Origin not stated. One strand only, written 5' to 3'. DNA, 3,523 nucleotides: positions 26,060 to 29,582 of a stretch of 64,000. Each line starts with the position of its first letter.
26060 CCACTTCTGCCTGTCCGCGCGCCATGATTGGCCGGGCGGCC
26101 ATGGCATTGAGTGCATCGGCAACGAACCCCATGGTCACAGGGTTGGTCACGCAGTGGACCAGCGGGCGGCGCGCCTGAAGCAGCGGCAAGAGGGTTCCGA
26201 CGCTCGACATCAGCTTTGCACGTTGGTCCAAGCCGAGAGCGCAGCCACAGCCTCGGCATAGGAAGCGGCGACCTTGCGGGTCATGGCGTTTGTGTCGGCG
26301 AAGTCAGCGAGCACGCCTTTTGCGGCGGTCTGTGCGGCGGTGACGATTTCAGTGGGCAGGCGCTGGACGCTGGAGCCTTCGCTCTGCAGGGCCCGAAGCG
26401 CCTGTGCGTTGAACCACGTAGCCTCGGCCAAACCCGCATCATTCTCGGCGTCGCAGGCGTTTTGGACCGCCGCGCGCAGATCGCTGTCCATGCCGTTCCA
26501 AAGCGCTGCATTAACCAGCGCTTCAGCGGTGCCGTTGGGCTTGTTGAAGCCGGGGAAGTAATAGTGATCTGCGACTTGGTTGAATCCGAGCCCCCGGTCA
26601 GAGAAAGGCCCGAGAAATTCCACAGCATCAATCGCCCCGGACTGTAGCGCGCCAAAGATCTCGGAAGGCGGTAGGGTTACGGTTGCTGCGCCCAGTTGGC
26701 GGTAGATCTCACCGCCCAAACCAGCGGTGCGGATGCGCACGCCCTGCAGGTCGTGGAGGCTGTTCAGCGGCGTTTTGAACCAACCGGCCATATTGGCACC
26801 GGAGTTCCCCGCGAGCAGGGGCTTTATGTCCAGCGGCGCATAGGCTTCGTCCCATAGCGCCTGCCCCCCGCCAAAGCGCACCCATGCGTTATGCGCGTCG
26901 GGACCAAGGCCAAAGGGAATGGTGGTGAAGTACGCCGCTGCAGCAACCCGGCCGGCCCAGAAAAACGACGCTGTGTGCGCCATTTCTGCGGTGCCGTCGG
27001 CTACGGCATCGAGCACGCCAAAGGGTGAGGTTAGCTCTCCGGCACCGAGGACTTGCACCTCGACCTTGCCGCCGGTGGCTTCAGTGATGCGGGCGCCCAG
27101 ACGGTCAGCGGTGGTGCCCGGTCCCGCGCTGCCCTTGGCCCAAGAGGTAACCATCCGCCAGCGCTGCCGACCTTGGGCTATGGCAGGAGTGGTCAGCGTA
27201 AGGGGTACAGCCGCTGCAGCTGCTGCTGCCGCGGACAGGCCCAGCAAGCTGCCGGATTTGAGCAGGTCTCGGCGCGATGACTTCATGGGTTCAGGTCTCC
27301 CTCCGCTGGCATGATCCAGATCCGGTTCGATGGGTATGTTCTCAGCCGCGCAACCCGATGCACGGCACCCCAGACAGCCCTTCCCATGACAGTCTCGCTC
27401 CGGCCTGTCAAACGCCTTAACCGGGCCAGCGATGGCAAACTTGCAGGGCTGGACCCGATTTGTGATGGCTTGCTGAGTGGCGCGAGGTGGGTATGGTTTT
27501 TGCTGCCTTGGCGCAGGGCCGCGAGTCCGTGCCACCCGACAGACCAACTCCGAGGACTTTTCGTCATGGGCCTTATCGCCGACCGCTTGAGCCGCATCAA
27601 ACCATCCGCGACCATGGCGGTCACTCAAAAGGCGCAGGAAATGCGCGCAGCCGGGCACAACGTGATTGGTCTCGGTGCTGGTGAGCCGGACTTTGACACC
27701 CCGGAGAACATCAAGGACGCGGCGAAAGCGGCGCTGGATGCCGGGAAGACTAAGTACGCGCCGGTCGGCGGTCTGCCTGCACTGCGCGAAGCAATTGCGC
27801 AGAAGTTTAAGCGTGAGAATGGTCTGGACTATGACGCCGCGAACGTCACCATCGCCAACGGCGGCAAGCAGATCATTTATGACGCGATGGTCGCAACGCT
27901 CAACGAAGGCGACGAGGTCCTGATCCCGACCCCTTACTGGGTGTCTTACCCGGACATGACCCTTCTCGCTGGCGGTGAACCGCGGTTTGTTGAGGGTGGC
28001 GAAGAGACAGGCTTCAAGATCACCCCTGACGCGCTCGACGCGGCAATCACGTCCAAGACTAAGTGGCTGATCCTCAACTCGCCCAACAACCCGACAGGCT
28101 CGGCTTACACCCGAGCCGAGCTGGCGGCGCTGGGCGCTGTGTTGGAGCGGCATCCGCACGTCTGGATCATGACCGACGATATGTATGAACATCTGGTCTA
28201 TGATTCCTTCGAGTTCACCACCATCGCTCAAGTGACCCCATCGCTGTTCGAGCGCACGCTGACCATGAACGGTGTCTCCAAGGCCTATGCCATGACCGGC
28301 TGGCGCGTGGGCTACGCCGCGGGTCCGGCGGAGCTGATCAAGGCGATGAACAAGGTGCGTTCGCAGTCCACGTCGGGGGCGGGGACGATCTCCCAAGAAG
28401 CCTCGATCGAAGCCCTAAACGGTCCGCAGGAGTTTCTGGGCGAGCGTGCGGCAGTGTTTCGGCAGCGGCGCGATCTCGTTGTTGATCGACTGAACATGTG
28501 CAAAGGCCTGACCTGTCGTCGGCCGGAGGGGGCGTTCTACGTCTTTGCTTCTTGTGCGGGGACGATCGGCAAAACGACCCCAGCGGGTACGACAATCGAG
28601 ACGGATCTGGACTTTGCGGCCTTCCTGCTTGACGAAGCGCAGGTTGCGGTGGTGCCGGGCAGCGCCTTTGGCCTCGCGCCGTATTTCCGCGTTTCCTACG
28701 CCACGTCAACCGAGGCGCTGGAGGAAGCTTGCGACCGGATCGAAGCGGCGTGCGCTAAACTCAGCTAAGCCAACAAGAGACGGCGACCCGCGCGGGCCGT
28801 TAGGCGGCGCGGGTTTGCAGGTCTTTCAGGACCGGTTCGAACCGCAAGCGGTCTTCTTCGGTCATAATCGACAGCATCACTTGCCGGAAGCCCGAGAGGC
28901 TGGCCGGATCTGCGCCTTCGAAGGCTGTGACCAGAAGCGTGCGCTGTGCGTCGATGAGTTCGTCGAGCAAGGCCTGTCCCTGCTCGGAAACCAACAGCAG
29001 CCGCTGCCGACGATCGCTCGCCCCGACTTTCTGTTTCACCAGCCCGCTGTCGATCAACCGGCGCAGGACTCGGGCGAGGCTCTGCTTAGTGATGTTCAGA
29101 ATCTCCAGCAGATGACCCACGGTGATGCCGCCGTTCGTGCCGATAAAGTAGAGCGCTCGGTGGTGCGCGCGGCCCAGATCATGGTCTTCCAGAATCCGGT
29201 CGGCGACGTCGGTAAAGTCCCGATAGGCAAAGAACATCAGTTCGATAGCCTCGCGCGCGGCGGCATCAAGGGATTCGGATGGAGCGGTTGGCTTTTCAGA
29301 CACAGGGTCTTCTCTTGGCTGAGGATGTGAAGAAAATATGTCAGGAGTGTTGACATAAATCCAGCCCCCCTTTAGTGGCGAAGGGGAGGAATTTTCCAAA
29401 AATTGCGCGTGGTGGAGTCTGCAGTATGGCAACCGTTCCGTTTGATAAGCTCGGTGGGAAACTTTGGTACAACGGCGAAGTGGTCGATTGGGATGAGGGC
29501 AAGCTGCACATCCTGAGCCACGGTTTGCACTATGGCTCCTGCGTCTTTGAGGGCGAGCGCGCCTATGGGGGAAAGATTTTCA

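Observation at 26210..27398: TPP riboswitch controlling a DctP-like TRAP binding protein fused to thiM-thiE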

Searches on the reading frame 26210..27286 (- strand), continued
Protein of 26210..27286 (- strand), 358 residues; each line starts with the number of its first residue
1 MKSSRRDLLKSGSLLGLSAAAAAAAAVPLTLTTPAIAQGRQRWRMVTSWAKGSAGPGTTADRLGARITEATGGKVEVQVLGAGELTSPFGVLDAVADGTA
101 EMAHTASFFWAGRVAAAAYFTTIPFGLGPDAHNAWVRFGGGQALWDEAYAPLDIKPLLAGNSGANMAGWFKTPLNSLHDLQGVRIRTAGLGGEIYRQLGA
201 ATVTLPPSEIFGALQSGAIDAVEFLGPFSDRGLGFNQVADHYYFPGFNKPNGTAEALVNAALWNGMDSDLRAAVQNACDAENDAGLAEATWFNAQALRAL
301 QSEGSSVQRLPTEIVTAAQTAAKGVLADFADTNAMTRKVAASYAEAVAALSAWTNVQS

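Call 85: find_related_loci(query=L073:3897-5216:-, collection=metagenome_contigs, flank=6000)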
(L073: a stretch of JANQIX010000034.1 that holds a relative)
Query L073:3897-5216:- (439 aa) in metagenome_contigs; peptide patterns used: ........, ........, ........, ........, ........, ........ (x = any residue, [..] = any of these).
600 stretches matched a pattern (row limit reached: there are more); 549 encode a relative of the query (tblastn E <= 1e-3); the best 80 are kept; 80 distinct loci.
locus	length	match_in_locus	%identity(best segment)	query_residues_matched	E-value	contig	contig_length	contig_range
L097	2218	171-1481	69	1-438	0e+0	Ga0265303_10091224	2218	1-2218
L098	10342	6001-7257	70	21-439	0e+0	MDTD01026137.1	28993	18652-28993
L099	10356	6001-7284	68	11-438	6e-174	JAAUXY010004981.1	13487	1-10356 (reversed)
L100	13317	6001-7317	63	1-438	1e-171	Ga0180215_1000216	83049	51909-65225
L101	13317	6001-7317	61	1-438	1e-169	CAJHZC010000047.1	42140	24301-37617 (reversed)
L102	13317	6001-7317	63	1-438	1e-168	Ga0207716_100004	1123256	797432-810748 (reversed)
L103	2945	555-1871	59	1-439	4e-177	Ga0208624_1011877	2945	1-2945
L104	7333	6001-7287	60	11-439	3e-167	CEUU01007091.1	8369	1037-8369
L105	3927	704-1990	60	11-439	3e-173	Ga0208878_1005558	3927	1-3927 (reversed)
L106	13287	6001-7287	61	11-439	1e-166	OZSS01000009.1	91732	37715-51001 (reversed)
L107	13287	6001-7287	63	11-438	2e-166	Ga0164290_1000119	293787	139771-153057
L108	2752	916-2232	61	11-438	5e-177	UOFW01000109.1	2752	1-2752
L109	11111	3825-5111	60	11-439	4e-166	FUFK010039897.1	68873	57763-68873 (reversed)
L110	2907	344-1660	64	1-438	2e-175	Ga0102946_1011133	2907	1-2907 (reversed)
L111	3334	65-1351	65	11-439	6e-174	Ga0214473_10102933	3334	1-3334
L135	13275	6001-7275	66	11-435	2e-155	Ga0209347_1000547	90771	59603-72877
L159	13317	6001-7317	61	1-438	2e-150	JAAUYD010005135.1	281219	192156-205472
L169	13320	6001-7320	56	1-439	1e-146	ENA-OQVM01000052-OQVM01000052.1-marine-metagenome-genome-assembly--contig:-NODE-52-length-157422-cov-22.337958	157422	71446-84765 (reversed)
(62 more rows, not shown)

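Call 88: search_protein_families(library=pfam, proteins=[L098:4122-5147:+, L100:4274-5320:+, L106:4407-5435:+, L135:4302-5438:+, L159:4328-5386:+, L169:4318-5367:+], max_evalue=0.001)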
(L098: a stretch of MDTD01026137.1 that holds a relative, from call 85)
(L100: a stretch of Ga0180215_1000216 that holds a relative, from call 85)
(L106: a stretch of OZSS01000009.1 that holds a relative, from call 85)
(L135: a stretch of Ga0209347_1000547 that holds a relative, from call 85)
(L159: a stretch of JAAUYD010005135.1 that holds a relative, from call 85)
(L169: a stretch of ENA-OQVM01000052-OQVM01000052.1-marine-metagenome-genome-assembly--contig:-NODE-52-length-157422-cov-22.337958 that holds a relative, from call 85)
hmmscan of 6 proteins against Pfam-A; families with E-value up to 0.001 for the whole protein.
L098:4122-5147:+ (341 aa): 1 family
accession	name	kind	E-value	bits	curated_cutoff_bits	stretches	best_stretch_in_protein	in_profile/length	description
PF03480.18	DctP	-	2.3e-46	158.9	23.4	1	31-315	3-283/286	Bacterial extracellular solute-binding protein, family 7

L100:4274-5320:+ (348 aa): 1 family
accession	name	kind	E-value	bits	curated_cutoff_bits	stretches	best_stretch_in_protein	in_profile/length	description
PF03480.18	DctP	-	2.7e-47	161.9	23.4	1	51-321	15-282/286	Bacterial extracellular solute-binding protein, family 7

L106:4407-5435:+ (342 aa): 1 family
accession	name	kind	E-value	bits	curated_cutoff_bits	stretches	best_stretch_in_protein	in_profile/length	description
PF03480.18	DctP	-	9.8e-44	150.2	23.4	1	42-311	12-278/286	Bacterial extracellular solute-binding protein, family 7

L135:4302-5438:+ (378 aa): 1 family
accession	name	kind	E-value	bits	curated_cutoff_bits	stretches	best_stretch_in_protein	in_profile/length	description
PF03480.18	DctP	-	2.3e-44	152.3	23.4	1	76-348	8-279/286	Bacterial extracellular solute-binding protein, family 7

L159:4328-5386:+ (352 aa): 1 family
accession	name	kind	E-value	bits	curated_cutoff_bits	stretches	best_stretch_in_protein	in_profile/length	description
PF03480.18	DctP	-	1.4e-38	133.3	23.4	1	55-324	16-281/286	Bacterial extracellular solute-binding protein, family 7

L169:4318-5367:+ (349 aa): 1 family
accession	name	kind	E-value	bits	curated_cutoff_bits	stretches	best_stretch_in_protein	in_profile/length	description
PF03480.18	DctP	-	2.3e-42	145.7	23.4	1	37-318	3-278/286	Bacterial extracellular solute-binding protein, family 7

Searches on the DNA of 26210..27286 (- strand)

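Call 26: search_rna_families(sources=[L004, L006, L020, L053, L085, L022, L019, L011, L024, L027], threshold=gathering)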
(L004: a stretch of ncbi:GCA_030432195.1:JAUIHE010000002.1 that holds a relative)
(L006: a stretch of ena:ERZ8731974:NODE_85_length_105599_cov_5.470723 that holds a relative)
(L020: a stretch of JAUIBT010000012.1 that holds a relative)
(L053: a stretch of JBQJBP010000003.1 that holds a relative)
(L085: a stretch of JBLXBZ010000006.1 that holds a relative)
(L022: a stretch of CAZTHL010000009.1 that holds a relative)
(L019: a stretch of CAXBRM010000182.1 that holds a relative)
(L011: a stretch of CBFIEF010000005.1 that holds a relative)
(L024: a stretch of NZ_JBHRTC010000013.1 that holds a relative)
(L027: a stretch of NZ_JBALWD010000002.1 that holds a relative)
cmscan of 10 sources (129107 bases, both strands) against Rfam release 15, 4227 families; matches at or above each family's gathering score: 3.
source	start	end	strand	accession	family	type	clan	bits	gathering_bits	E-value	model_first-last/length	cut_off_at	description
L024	3474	3580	+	RF00059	TPP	Cis-reg; riboswitch;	-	76.8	54.3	4.4e-13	1-105/105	no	TPP riboswitch aptamer (THI element)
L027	5096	5197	+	RF00059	TPP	Cis-reg; riboswitch;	-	65.8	54.3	2.2e-10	1-105/105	no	TPP riboswitch aptamer (THI element)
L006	3579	3662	+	RF00005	tRNA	Gene; tRNA;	CL00001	56.8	29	2.6e-09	1-71/71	no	tRNA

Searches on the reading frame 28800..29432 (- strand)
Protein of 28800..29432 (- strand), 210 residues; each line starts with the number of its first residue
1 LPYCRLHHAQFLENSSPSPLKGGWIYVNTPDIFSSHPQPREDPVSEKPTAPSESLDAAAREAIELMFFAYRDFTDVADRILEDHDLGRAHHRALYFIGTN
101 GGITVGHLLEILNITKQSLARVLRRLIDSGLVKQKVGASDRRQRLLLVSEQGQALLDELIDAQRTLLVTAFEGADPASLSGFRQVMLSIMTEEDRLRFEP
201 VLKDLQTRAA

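Call 55: search_protein_families(library=pfam, proteins=[window:28800-29432:-], max_evalue=0.001)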
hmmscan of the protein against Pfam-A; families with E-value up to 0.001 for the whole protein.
window:28800-29432:- (210 aa): 4 families
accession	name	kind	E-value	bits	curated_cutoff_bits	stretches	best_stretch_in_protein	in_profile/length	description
PF12802.13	MarR_2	-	4.1e-15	56.1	27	1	84-143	1-61/61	MarR family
PF01047.28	MarR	-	2.6e-08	34.1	24.6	1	89-143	4-58/59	MarR family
PF13463.12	HTH_27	-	8.6e-05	23.2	22.2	1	87-152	2-68/68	Winged helix DNA-binding domain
PF13412.12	HTH_24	-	0.00016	21.6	21.9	1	94-133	9-48/48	Winged helix-turn-helix DNA-binding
